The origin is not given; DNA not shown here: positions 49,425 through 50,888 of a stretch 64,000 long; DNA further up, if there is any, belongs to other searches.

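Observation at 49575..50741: Rnl-type RNA ligase carrying an N-terminal tRNA-binding-like OB domain as first early gene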

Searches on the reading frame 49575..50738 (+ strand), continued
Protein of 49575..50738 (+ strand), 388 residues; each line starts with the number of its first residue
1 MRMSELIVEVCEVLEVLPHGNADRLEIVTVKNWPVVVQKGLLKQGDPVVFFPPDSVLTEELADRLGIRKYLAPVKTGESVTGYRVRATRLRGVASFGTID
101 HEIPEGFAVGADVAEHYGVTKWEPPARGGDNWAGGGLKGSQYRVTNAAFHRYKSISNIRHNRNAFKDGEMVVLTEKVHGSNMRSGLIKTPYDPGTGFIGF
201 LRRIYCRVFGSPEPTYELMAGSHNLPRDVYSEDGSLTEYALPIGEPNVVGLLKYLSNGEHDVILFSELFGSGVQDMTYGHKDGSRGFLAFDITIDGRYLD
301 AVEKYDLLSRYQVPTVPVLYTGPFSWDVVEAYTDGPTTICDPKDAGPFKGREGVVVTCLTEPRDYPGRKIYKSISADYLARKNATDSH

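Call 51: find_encoding_contigs(protein=P0009, flank=8000, max_places=2)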
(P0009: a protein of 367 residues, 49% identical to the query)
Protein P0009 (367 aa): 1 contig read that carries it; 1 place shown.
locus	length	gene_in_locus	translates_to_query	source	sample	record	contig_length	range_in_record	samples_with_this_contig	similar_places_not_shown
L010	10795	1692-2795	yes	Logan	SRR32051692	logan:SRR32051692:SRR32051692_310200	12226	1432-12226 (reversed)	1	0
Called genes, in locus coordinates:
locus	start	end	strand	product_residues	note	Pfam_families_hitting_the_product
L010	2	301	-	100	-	?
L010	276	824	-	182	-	-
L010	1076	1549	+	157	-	-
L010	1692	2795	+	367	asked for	PF21189:PHA02142, PF09414:RNA_ligase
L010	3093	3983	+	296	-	PF04446:Thg1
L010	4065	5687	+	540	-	-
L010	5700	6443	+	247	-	PF09414:RNA_ligase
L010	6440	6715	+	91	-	-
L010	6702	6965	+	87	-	-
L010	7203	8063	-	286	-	-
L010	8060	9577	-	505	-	PF07719:TPR_2 (faint), PF13428:TPR_14 (faint), PF13431:TPR_17 (faint), PF13432:TPR_16 (faint), PF14559:TPR_19 (faint), PF13424:TPR_12 (faint), PF13414:TPR_11 (faint)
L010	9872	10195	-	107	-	-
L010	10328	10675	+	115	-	-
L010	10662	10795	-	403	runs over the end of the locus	-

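Call 58: list_cluster_members(proteins=[P0001, P0017, P0034, P0035, P0036, P0048, P0065, P0084, P0092, P0120])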
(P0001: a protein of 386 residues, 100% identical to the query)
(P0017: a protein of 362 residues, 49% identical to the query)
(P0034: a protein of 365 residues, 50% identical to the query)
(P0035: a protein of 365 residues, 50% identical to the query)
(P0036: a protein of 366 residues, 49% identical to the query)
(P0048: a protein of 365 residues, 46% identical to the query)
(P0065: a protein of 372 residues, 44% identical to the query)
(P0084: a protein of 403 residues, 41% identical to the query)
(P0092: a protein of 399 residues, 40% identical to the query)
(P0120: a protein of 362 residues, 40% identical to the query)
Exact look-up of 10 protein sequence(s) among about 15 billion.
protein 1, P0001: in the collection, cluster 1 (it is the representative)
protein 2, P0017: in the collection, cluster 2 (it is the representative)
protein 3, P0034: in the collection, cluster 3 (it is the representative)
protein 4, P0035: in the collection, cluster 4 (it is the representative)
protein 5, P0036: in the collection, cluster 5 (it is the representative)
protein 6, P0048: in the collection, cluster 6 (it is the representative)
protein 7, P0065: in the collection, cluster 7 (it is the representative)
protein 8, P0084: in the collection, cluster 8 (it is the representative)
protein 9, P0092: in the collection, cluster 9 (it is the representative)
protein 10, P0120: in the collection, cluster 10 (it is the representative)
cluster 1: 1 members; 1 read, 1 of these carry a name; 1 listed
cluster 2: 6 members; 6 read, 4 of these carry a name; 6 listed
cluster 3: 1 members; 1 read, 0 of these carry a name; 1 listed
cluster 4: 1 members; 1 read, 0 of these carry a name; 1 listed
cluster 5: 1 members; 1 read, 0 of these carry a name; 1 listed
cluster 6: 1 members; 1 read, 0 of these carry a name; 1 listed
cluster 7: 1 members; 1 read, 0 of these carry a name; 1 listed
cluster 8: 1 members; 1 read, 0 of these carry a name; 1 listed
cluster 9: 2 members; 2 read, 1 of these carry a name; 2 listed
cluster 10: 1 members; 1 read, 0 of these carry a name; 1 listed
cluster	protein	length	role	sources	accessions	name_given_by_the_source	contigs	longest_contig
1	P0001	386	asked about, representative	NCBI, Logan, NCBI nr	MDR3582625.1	MAG: RNA ligase family protein [Candidatus Pacebacteria bacterium] | RNA ligase family protein [Candidatus Paceibacterota bacterium]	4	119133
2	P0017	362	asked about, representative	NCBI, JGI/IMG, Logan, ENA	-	RNA ligase (TIGR02306 family)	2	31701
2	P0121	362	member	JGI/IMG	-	RNA ligase (TIGR02306 family)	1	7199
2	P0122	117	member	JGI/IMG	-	hypothetical protein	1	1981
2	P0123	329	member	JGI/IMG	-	RNA ligase (TIGR02306 family)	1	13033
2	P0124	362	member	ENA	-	-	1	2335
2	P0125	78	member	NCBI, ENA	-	-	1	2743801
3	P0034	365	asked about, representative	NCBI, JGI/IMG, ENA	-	-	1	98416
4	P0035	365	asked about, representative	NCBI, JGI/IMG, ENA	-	-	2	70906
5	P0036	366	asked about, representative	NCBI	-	-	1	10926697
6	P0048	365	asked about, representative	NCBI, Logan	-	-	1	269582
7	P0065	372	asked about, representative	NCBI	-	-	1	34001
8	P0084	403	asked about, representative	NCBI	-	-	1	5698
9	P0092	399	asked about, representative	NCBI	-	-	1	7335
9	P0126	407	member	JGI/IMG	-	hypothetical protein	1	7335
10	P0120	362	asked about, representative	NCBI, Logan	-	-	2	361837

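Call 59: search_protein_families(library=pfam, proteins=[L008:7273-7980:+, L010:3093-3983:+, L010:4065-5687:+, L010:5700-6443:+, L010:1076-1549:+], max_evalue=0.1)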
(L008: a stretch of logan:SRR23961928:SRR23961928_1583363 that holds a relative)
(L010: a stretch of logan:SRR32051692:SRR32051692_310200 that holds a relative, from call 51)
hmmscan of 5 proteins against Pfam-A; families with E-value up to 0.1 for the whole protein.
L008:7273-7980:+ (235 aa): 4 families
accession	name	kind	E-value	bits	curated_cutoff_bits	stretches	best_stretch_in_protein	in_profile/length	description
PF13671.12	AAA_33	-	1.6e-06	29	27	1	75-191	1-120/143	AAA domain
PF09547.16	SpoIVA_ATPase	-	0.0069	16.2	26.6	1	77-106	21-50/237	Stage IV sporulation protein A, ATPase domain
PF02283.22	CobU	-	0.021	14.8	27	1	76-97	1-22/168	Cobinamide kinase / cobinamide phosphate guanyltransferase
PF00736.24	EF1_GNE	-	0.033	14.7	20.8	1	125-161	36-72/88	EF-1 guanine nucleotide exchange domain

L010:3093-3983:+ (296 aa): 2 families
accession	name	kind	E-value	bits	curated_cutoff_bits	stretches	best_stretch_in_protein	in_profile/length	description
PF04446.17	Thg1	-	2.3e-28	99.2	29.2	1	16-172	2-130/130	tRNAHis guanylyltransferase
PF14413.11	Thg1C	-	0.017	15.8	26.3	1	212-246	48-82/116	Thg1 C terminal domain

L010:4065-5687:+ (540 aa): 2 families
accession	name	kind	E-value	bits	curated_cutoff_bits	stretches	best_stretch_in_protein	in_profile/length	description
PF04095.22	NAPRTase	-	0.00086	19.6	20.8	1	199-364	2-155/239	Nicotinate phosphoribosyltransferase (NAPRTase) family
PF18127.6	NAMPT_N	-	0.0028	18.3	25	1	8-117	2-96/98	Nicotinamide phosphoribosyltransferase, N-terminal domain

L010:5700-6443:+ (247 aa): 2 families
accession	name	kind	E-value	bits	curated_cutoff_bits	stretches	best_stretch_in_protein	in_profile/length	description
PF09414.15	RNA_ligase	-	8e-23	81.9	27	1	46-224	3-171/171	RNA ligase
PF09181.15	ProRS-C_2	-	0.074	13.6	25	0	48-68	40-60/66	Prolyl-tRNA synthetase, C-terminal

L010:1076-1549:+ (157 aa): 0 families

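Call 64: find_related_loci(query=A1, collection=viral_contigs, flank=5000)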
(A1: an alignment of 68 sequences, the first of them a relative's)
Query A1 (386 aa) in viral_contigs; peptide patterns used: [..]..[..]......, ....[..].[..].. (x = any residue, [..] = any of these).
359 stretches matched a pattern; 326 encode a relative of the query (tblastn E <= 1e-3); the best 80 are kept; 80 distinct loci.
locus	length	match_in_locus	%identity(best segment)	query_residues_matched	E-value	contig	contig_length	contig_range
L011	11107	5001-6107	41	1-385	1e-85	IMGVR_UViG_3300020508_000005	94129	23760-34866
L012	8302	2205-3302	42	1-386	3e-84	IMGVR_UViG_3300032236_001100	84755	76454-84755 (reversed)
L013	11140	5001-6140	42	1-386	7e-84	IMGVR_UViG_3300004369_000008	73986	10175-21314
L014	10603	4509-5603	41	1-381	4e-82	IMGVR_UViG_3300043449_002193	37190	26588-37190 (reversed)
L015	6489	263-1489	39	1-386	3e-80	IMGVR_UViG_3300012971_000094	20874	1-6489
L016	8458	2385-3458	40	1-386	2e-79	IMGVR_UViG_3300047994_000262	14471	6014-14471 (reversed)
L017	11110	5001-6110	40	2-386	3e-78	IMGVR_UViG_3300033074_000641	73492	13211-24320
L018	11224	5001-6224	37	1-386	3e-78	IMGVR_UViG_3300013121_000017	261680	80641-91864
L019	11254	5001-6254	37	1-386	1e-76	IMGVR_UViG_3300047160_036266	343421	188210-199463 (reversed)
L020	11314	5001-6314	37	1-386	1e-74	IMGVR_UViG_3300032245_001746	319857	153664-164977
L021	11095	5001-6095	40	1-386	4e-74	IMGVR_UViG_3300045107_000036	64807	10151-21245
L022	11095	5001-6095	40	1-386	4e-74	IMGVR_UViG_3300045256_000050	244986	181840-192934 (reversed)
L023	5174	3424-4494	40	1-385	5e-72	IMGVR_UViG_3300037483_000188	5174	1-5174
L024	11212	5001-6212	35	1-386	4e-71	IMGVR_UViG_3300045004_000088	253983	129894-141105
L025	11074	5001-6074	39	1-384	2e-70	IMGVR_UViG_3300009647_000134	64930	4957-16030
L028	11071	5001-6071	40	1-385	9e-70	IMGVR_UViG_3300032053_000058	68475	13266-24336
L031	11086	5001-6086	38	1-384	5e-67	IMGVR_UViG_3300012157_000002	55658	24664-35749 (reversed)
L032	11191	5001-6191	38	1-385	5e-67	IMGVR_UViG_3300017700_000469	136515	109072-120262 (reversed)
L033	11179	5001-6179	37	1-384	2e-67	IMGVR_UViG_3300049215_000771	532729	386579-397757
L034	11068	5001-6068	38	1-385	7e-67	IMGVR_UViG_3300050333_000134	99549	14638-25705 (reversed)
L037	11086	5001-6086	39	1-386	3e-66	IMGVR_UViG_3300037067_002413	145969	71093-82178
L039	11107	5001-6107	39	1-384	4e-65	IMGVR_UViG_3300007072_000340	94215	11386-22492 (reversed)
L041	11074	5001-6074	37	1-385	6e-65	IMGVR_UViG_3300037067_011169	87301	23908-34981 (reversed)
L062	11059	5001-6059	37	1-386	1e-59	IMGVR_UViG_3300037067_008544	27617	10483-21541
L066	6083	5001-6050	36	1-386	9e-59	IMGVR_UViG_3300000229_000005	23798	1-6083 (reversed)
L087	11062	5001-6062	35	1-385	2e-54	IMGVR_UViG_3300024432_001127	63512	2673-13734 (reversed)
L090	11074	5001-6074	35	1-386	2e-53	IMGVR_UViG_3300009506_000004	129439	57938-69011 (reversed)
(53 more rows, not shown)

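Call 66: search_protein_families(library=pfam, proteins=[L032:3233-4405:+, L016:1319-1771:-, L062:2850-4619:+, L013:2487-2972:+, L087:7079-8089:+, L090:6285-7598:+, L014:5629-6468:+, L041:6061-6600:+, L031:6815-7288:+, L028:7773-8432:+], max_evalue=0.001)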
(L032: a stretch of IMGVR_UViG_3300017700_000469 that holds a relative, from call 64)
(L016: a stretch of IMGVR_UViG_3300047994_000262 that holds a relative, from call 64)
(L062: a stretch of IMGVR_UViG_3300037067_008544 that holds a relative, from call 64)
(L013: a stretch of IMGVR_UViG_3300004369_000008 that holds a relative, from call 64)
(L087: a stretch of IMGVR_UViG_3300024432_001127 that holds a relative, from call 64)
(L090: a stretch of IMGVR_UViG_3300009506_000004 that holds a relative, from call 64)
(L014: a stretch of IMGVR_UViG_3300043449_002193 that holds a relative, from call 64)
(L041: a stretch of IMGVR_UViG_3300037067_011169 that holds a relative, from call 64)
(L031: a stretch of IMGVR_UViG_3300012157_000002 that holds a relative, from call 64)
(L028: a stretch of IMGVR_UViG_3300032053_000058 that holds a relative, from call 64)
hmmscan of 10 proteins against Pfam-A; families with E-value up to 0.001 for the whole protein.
L032:3233-4405:+ (390 aa): 1 family
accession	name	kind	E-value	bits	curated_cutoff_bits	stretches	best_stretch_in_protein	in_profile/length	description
PF14743.12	DNA_ligase_OB_2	-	4.5e-10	39.8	28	1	292-386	4-66/66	DNA ligase OB-like domain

L016:1319-1771:- (150 aa): 0 families

L062:2850-4619:+ (589 aa): 1 family
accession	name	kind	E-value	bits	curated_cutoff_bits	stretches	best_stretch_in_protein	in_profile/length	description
PF13844.12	Glyco_transf_41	-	7e-09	34.9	25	1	476-558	455-537/543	Glycosyl transferase family 41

L013:2487-2972:+ (161 aa): 0 families

L087:7079-8089:+ (336 aa): 1 family
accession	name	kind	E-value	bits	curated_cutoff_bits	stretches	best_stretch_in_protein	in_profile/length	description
PF12705.13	PDDEXK_1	-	9.9e-08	32.6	22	1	7-157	2-145/247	PD-(D/E)XK nuclease superfamily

L090:6285-7598:+ (437 aa): 7 families
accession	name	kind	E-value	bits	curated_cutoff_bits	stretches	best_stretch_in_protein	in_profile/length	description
PF01381.28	HTH_3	-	1.5e-06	28.6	23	1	13-41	1-29/55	Helix-turn-helix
PF12116.14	SpoIIID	-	8.4e-05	23.1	27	0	10-39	8-37/82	Stage III sporulation protein D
PF04545.22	Sigma70_r4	-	0.00028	20.8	24.1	1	20-41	19-40/50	Sigma-70, region 4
PF12844.13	HTH_19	-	0.00029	21.1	30.2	1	12-45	3-36/64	Helix-turn-helix domain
PF17762.8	HTH_ParB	-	0.00062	20.3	22.6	0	12-40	11-39/102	ParB HTH domain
PF21342.2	SoxA-TsdA_cyt-c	-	0.00062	20.2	27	0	58-114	26-81/88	SoxA/TsdA, cytochrome c domain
PF02796.21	HTH_7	-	0.00077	20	23.8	0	5-38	6-38/45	Helix-turn-helix domain of resolvase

L014:5629-6468:+ (279 aa): 1 family
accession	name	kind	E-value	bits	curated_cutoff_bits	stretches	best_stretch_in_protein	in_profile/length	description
PF04446.17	Thg1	-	3.7e-30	105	29.2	1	9-140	2-130/130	tRNAHis guanylyltransferase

L041:6061-6600:+ (179 aa): 1 family
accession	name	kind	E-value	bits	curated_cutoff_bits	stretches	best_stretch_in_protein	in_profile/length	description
PF06941.18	NT5C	-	5e-05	23.7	24.8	1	9-141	4-144/180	5' nucleotidase, deoxy (Pyrimidine), cytosolic type C protein (NT5C)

L031:6815-7288:+ (157 aa): 2 families
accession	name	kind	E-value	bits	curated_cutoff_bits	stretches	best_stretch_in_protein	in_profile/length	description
PF00293.34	NUDIX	-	3.1e-13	50.3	21.1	1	8-107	9-121/134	NUDIX domain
PF14815.12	NUDIX_4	-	0.0005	20.3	35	1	6-101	3-95/113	NUDIX domain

L028:7773-8432:+ (219 aa): 0 families

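Call 67: search_protein_families(library=pfam, proteins=[L066:2067-3242:+, L018:2077-2763:-, L028:3242-4165:+, L039:6106-6699:+, L034:8892-10607:+, L020:2853-3668:+, L011:4613-5020:+, L033:7021-7956:-, L022:2899-4446:-, L037:8353-8964:+], max_evalue=0.001)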
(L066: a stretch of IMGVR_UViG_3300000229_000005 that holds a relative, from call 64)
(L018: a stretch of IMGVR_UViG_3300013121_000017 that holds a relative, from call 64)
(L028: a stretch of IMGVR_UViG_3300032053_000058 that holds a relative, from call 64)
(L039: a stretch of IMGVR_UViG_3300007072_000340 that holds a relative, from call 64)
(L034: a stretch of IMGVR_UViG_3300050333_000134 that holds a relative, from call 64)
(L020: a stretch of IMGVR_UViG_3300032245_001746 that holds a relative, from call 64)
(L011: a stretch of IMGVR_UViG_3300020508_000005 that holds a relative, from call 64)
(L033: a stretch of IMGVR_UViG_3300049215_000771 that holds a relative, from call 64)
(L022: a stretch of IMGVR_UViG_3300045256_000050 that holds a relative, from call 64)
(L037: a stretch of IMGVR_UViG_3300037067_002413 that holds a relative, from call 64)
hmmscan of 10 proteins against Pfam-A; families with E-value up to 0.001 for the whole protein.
L066:2067-3242:+ (391 aa): 2 families
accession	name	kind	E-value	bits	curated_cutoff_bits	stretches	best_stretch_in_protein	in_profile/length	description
PF13489.12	Methyltransf_23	-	5.2e-13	49.5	27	1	99-235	22-159/164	Methyltransferase domain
PF08484.17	Methyltransf_14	-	7.2e-08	32.8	23.5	1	255-363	35-144/160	C-methyltransferase C-terminal domain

L018:2077-2763:- (228 aa): 0 families

L028:3242-4165:+ (307 aa): 0 families

L039:6106-6699:+ (197 aa): 0 families

L034:8892-10607:+ (571 aa): 1 family
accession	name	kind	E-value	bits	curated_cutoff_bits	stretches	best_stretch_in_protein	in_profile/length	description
PF02867.20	Ribonuc_red_lgC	-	1.3e-48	166.4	23.9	3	273-361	207-304/523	Ribonucleotide reductase, barrel domain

L020:2853-3668:+ (271 aa): 0 families

L011:4613-5020:+ (135 aa): 0 families

L033:7021-7956:- (311 aa): 0 families

L022:2899-4446:- (515 aa): 0 families

L037:8353-8964:+ (203 aa): 1 family
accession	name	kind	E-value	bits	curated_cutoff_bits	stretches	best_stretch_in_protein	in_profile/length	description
PF02384.22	N6_Mtase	-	0.00011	22.1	20.4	0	24-53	30-59/311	N-6 DNA Methylase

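Call 78: search_protein_representatives(protein=window:49581-50738:+)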
Query: 386 residues. Proteins with E-value up to 0.001 (for the whole library): 5581; up to 1e-10: 2784; up to 1e-30: 548. The best 150 are listed.
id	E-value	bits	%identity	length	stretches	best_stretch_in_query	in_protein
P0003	3.0e-177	605.7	68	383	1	1-386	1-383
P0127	3.4e-159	546.3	65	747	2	174-386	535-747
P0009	1.2e-107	376.5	55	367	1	1-386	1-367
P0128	2.5e-81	289.9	47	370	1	1-386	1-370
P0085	1.1e-78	281.2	50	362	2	1-190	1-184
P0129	6.0e-78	278.8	45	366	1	4-386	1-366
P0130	7.3e-78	278.5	48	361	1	1-382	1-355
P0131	2.1e-77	277.0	48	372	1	1-383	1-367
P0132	2.3e-77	276.9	45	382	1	3-381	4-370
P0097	4.6e-77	275.8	47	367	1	1-386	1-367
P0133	8.1e-76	271.7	42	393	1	1-386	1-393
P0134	1.3e-73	264.5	46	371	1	1-386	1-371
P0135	2.4e-73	263.6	50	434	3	259-386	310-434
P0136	4.1e-71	256.2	48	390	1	1-386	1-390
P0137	5.7e-71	255.8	42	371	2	214-385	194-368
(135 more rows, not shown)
